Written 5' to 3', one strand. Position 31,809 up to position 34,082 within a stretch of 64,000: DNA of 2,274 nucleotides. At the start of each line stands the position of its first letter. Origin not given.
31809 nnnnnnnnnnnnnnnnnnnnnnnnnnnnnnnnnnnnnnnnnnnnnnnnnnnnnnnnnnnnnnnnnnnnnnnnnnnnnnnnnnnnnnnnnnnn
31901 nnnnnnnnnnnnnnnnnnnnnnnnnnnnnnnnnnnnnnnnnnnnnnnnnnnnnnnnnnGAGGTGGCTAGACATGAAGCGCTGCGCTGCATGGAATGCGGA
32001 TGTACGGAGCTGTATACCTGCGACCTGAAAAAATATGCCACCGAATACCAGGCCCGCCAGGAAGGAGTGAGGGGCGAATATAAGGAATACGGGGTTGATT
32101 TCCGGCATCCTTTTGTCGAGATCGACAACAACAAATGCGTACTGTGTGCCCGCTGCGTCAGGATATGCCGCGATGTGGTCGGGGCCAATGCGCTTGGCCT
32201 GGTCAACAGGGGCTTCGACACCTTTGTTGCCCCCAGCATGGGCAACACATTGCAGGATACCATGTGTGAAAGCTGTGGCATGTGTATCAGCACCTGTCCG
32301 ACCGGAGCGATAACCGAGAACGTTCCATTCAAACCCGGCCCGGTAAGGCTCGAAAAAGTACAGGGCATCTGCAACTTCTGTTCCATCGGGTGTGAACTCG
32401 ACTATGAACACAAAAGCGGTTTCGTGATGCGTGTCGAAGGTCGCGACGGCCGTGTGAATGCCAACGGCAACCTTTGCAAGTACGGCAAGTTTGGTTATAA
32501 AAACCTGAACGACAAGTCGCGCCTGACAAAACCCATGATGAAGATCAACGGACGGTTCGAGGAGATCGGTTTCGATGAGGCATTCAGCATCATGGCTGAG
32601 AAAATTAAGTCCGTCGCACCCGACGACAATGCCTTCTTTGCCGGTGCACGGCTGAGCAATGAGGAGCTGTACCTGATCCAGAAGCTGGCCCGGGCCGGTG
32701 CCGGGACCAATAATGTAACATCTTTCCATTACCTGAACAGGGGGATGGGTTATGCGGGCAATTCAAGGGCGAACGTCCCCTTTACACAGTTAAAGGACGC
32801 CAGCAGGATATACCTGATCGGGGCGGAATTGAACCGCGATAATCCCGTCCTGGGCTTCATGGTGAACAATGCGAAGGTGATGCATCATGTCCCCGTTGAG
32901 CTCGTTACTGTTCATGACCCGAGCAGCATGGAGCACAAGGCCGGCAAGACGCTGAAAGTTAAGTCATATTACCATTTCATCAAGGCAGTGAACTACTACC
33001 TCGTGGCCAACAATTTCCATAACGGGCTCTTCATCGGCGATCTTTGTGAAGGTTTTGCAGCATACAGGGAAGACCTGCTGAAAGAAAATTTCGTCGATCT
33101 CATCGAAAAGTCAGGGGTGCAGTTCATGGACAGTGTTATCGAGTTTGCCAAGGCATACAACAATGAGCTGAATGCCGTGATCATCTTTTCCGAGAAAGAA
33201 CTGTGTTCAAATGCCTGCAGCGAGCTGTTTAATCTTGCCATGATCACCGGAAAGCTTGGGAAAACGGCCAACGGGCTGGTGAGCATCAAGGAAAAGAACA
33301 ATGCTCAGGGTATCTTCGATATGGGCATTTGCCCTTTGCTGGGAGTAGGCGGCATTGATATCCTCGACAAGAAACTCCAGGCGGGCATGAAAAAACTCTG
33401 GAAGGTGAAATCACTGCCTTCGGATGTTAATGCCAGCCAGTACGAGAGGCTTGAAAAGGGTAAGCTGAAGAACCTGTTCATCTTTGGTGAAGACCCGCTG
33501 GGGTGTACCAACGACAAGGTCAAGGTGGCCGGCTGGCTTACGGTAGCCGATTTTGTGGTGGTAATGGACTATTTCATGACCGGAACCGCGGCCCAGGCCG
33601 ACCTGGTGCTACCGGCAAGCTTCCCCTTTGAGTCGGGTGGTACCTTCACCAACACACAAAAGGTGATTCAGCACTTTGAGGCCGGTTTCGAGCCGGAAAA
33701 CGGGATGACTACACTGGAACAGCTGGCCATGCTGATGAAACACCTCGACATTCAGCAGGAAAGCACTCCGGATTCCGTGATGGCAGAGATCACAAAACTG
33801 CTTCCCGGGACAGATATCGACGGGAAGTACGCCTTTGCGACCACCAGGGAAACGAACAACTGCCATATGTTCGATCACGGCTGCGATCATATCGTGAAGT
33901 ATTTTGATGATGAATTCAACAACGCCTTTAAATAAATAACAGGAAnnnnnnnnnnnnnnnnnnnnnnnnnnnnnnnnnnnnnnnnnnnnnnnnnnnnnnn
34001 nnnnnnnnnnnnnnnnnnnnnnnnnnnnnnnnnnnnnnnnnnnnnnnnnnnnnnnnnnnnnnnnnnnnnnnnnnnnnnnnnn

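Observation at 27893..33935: NuoE/NuoF-like pair plus a 1232-aa subunit in which a GltD-like NAD(P)H module is inserted into a NuoG/FdhA-like scaffold that lacks the catalytic Cys/Sec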

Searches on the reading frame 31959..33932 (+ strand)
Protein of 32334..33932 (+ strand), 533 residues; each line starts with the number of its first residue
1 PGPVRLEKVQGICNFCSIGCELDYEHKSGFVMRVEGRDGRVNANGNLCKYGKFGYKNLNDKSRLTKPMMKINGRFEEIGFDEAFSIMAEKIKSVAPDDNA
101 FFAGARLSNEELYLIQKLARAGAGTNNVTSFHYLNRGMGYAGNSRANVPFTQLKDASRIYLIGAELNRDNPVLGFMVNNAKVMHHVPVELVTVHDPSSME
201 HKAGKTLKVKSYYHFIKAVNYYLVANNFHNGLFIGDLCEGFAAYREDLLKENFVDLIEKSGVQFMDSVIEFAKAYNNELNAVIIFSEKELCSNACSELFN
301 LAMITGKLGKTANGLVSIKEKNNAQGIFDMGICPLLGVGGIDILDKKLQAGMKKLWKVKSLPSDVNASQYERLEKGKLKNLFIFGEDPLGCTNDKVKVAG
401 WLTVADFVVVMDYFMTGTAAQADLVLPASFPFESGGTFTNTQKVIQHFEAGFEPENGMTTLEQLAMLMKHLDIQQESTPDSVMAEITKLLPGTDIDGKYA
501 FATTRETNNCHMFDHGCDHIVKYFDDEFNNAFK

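Call 16: search_solved_structures(query=window:32334-33932:+, max_evalue=1e-10, show_alignments=5)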
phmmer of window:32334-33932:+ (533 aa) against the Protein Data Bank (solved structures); distinct sequences matched with E-value up to 1e-10: 19.
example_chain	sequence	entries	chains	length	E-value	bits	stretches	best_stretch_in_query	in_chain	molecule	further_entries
8rqz_C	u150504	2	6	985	1.8e-51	178.8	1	5-457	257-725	Probable oxidoreductase YjgC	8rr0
9gzq_A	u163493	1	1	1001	1.9e-51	178.7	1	5-457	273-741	Probable oxidoreductase YjgC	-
7qv7_S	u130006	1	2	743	2.9e-49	171.5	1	6-492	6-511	Hydrogen dependent carbon dioxide reductase subunit FdhF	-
8oh5_C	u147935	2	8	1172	5.6e-45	157.4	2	3-333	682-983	Formate dehydrogenase-O, major subunit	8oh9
7bkb_D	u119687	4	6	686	1.3e-44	156.2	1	9-454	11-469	Formate dehydrogenase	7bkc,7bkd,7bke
9t1s_L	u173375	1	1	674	5.5e-44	154.1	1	6-491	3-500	formate dehydrogenase (coenzyme F420)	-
9wxb_B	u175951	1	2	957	2.6e-43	151.9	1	8-492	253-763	Formate dehydrogenase alpha subunit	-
1aa6_A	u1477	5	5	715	3.1e-43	151.6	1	7-460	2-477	FORMATE DEHYDROGENASE H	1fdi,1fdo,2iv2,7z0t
7vw6_A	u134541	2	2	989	3.5e-41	144.9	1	8-492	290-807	Formate dehydrogenase | Tungsten-containing formate dehydrogenase alpha subunit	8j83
7e5z_A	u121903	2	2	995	3.5e-41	144.8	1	8-492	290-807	Formate dehydrogenase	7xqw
6tg9_A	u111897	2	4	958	1.5e-40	142.8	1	8-492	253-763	Formate dehydrogenase subunit alpha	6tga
9bov_A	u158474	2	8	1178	7.8e-38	133.8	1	3-332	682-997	Molybdopterin oxidoreductase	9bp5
2jim_A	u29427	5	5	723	4.5e-22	81.8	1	9-183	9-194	PERIPLASMIC NITRATE REDUCTASE | PROTEIN (PERIPLASMIC NITRATE REDUCTASE)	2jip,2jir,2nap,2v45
2jio_A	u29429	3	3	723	7.6e-22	81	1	9-183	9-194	PERIPLASMIC NITRATE REDUCTASE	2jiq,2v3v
2nya_A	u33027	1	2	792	4.5e-19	71.9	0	11-231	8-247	Periplasmic nitrate reductase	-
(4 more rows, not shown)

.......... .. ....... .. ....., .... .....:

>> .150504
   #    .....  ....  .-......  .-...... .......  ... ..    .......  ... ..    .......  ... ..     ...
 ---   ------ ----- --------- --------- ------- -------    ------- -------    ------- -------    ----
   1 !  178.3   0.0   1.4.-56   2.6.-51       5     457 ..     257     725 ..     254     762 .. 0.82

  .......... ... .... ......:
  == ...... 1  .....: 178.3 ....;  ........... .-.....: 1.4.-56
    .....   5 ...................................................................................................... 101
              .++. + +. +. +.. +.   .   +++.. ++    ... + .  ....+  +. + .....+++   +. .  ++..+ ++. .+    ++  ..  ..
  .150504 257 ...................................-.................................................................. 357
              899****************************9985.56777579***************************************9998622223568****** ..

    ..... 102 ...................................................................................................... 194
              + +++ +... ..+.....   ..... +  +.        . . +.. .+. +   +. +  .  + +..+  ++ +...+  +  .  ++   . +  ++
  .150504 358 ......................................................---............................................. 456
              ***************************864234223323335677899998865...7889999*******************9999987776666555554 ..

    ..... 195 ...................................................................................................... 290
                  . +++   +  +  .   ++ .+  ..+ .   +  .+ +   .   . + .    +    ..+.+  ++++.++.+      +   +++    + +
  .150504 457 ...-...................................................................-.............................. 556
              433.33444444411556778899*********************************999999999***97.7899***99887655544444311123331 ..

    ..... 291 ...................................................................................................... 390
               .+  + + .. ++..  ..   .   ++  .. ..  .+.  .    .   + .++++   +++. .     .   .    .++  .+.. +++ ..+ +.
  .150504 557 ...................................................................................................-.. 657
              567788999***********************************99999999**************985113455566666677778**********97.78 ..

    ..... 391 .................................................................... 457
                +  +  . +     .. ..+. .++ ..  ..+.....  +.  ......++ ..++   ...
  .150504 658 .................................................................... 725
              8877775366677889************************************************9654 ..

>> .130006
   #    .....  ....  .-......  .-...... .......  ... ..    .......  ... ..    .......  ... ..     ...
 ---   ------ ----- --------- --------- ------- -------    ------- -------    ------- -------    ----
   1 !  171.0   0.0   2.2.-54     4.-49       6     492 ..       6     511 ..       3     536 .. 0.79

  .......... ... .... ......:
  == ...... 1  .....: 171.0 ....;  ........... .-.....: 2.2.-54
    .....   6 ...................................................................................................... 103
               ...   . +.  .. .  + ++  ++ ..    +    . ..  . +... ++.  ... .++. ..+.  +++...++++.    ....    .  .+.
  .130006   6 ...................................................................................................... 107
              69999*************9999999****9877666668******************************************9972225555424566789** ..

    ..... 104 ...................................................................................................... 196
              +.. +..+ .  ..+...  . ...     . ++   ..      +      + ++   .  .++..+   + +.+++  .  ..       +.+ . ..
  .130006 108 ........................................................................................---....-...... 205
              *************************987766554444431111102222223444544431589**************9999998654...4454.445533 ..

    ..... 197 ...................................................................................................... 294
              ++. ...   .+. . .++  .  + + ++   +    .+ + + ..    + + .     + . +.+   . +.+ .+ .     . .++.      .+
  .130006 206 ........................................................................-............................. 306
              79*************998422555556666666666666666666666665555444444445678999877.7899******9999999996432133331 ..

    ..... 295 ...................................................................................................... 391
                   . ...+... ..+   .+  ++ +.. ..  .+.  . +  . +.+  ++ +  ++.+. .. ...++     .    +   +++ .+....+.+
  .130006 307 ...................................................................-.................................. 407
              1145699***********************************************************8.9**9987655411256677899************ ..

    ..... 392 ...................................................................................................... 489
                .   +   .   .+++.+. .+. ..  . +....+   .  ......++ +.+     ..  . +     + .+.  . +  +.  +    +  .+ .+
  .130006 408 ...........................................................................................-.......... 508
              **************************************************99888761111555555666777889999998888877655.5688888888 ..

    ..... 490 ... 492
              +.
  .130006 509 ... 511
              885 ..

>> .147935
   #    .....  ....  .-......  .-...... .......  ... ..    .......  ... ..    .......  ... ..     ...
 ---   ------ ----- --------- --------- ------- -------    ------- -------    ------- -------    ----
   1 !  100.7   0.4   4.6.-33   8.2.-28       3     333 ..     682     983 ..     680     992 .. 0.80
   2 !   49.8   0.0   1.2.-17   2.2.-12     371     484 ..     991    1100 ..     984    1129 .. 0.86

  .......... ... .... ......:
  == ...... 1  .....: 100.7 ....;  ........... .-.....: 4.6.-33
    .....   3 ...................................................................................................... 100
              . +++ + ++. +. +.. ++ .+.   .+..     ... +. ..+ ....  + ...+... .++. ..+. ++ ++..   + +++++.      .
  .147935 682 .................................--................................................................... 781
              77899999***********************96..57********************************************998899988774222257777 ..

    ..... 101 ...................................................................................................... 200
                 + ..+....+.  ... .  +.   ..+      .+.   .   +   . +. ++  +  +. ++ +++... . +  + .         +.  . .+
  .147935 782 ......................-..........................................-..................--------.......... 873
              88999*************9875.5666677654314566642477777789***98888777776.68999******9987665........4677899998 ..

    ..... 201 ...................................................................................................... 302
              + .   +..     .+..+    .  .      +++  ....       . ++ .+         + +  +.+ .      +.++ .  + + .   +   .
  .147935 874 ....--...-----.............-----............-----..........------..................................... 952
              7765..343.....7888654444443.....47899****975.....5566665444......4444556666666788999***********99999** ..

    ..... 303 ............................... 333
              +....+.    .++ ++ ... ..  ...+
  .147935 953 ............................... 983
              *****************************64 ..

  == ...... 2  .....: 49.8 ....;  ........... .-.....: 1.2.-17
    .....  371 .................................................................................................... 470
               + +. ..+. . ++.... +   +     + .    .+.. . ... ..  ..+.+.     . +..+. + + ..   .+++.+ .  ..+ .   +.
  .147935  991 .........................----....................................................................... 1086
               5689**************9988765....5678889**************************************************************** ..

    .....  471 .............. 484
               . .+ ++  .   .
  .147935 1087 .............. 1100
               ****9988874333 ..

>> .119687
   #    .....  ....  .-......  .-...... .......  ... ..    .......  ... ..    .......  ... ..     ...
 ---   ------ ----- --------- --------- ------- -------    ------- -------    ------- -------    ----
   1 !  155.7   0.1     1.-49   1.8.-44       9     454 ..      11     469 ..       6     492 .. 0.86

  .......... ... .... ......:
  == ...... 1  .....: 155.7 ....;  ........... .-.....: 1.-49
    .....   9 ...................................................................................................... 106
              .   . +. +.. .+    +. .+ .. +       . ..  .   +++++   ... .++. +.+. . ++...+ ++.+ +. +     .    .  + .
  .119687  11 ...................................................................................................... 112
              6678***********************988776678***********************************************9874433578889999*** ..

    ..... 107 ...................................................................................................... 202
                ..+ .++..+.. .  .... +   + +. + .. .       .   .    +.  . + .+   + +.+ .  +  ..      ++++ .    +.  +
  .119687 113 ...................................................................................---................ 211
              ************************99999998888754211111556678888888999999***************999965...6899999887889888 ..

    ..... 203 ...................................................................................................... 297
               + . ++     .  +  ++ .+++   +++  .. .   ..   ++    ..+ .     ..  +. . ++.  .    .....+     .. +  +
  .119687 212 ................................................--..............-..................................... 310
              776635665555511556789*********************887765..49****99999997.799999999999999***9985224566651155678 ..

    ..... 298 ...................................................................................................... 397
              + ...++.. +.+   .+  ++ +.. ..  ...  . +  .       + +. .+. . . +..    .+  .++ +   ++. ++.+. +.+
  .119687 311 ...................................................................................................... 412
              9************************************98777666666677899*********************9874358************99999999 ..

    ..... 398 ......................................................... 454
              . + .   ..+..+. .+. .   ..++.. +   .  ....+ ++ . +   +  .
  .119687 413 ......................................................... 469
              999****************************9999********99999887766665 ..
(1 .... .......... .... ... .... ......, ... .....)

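Call 51: predict_structure(alignment_id=A1)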
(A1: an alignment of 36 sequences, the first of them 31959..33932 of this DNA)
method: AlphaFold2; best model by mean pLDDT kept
length: 658 residues; sequences in the alignment: 36
mean_pLDDT: 72.9   pTM: 0.73
mean pLDDT of the five models: 72.9, 72.2, 70.3, 69.7, 68.1
residues with pLDDT >= 90: 271; 70-90: 161; 50-70: 51; < 50: 175
segments of 3 or more residues with pLDDT < 50: 1-28, 30-130, 134-175
pLDDT, mean of each block of 10 residues (from residue 1): 42 39 45 40 28 29 29 29 27 26 23 21 30 45 43 41 39 50 81 95 98 98 95 95 97 92 68 72 90 67 79 91 81 94 97 88 91 94 92 93 87 87 91 72 80 91 89 94 93 89 96 93 94 96 96 86 70 73 93 96 93 73 79 74 82 61
secondary structure, 60 per line:
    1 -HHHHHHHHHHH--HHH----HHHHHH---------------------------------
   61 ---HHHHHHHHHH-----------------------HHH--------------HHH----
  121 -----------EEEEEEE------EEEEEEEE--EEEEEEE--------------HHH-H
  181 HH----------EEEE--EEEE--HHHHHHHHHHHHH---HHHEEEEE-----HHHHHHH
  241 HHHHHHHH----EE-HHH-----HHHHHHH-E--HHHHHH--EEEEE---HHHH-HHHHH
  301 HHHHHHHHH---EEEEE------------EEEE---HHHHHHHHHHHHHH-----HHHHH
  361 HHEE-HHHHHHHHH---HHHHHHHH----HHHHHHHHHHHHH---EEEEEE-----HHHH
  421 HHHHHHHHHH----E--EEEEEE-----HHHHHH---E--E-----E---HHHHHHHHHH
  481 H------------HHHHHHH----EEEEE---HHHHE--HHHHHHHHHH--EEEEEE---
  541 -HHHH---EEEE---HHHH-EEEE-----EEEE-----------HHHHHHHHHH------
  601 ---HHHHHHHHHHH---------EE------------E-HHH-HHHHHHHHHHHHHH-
elements in order: H2-12 H22-27 H64-73 E132-138 E145-152 E155-161 E193-196 E199-202 H205-217 E224-228 H234-248 H264-270 H275-280 E283-287 H291-294 H296-309 E313-317 E330-333 H337-350 H356-362 H366-374 H378-385 H390-402 E406-411 H417-430 E438-443 H449-454 H471-481 H494-500 E505-509 H513-516 H520-529 E532-537 H542-545 E549-552 H556-559 E561-564 E570-573 H585-594 H604-614 H644-657

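Call 53: fold_search(model_id=the predicted structure, library=pdb)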
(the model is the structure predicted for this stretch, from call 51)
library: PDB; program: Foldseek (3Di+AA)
matches with E <= 10: 965; with E <= 0.001: 175
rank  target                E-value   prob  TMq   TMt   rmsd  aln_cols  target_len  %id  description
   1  7vw6_A                7.3e-34  1.00  0.62  0.45  18.4       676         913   23  Cryo-EM Structure of Formate Dehydrogenase 1 from Methylorubrum extorquens AM1 (released 2022-06-01)
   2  9ktl_A                1.2e-33  1.00  0.61  0.43  18.9       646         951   26  Cryo-EM structure of reduced form of formate dehydrogenase from Rhodobacter aestuarii (RaFDH) with NADH (released 2025-06-18)
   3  8rqz_C                3.1e-33  1.00  0.61  0.42   6.9       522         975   26  Crystal structure of Molybdenum bispyranopterin guanine dinucleotide formate dehydrogenases ForCE1 from Bacillus subti (released 2025-08-06)
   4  8j83_A                1.3e-32  1.00  0.61  0.45  17.9       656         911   24  Crystal structure of formate dehydrogenase from Methylorubrum extorquens AM1 (released 2023-10-11)
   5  7xqw_A                1.7e-32  1.00  0.62  0.52  16.1       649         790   24  Formate dehydrogenase (FDH) from Methylobacterium extorquens AM1 (MeFDH1) (released 2023-08-09)
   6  9bov_A                8.7e-32  1.00  0.59  0.34  20.2       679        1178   27  Structure of electron bifurcating Nfn-ABC complexed with NAD from Caldicellulosiruptor saccharolyticus (released 2025-03-05)
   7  8oh5_C                1.5e-31  1.00  0.57  0.33  20.3       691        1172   27  Cryo-EM structure of the electron bifurcating transhydrogenase StnABC complex from Sporomusa Ovata (state 2) (released 2023-09-13)
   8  6tg9_A                2.7e-31  1.00  0.59  0.42  18.9       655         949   26  Cryo-EM Structure of NADH reduced form of NAD+-dependent Formate Dehydrogenase from Rhodobacter capsulatus (released 2020-04-22)
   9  7bkb_D                2.1e-30  1.00  0.62  0.73   7.3       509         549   26  Formate dehydrogenase - heterodisulfide reductase - formylmethanofuran dehydrogenase complex from Methanospirillum hun (released 2021-09-29)
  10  1fdi                  3.0e-30  1.00  0.61  0.56   6.9       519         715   25  OXIDIZED FORM OF FORMATE DEHYDROGENASE H FROM E. COLI COMPLEXED WITH THE INHIBITOR NITRITE (released 1997-08-20)
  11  1aa6                  3.8e-30  1.00  0.61  0.58   6.9       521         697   25  REDUCED FORM OF FORMATE DEHYDROGENASE H FROM E. COLI (released 1997-08-20)
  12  7z0t_A                3.1e-28  1.00  0.61  0.57   6.8       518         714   26  Structure of the Escherichia coli formate hydrogenlyase complex (aerobic preparation, composite structure) (released 2022-09-28)
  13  7qv7_S                1.3e-27  1.00  0.59  0.67   7.2       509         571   28  Cryo-EM structure of Hydrogen-dependent CO2 reductase. (released 2022-07-06)
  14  2v45                  1.4e-27  1.00  0.61  0.56   6.9       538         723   21  A New Catalytic Mechanism of Periplasmic Nitrate Reductase from Desulfovibrio desulfuricans ATCC 27774 from Crystallogra (released 2008-03-18)
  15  7e5z_A                6.3e-27  1.00  0.60  0.51  17.9       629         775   24  Dehydrogenase holoenzyme (released 2022-02-23)
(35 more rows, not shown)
